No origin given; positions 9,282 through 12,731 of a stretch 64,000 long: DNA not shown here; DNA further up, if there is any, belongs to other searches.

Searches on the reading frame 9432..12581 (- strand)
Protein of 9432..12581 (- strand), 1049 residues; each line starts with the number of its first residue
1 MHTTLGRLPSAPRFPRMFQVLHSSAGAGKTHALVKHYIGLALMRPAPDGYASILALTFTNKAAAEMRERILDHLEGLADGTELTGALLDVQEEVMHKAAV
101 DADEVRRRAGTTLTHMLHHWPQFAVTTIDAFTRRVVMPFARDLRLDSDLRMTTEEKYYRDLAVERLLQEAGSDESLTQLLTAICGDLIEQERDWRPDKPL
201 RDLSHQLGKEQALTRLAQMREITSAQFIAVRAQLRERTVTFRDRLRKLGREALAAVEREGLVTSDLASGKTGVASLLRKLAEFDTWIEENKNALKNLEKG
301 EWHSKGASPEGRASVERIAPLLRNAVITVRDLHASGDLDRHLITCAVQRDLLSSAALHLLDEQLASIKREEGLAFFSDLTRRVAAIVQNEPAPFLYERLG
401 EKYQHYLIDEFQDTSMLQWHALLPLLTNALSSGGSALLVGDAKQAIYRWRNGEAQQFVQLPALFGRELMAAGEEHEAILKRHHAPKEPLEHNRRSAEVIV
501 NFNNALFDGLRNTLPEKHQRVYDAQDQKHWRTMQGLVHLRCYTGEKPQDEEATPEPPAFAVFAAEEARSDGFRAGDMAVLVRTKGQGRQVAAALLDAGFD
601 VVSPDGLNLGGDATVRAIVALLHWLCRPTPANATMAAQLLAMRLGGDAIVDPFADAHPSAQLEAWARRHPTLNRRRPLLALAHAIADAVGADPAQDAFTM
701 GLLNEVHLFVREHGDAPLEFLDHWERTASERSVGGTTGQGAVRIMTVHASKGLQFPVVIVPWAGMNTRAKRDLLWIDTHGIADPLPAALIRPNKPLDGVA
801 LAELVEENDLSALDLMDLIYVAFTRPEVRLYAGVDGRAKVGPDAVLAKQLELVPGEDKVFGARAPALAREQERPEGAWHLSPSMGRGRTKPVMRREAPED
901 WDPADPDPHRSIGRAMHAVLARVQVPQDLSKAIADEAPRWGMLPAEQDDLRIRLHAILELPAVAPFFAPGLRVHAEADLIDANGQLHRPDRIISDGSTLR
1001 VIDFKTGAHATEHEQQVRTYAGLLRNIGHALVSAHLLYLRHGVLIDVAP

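Call 22: search_protein_families(library=pfam, proteins=[window:9432-12581:-], max_evalue=0.001)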
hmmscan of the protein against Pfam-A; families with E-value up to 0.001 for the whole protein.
window:9432-12581:- (1049 aa): 6 families
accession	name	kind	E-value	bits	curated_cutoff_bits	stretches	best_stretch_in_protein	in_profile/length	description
PF00580.27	UvrD-helicase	-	1.4e-33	117.2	23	1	20-460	17-266/271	UvrD/REP helicase N-terminal domain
PF13245.12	AAA_19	-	1.3e-10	42.1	25.1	1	18-78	13-69/134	AAA domain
PF13361.12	UvrD_C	-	8.7e-09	35.7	25.6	1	739-769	284-314/350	UvrD-like helicase C-terminal domain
PF12705.13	PDDEXK_1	-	8.3e-07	29.6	22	1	903-1027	29-172/247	PD-(D/E)XK nuclease superfamily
PF13538.12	UvrD_C_2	-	7.1e-06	26.2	27.4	1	742-769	2-29/52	UvrD-like helicase C-terminal domain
PF13604.12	AAA_30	-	7.1e-05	23.1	27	0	16-70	18-66/191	AAA domain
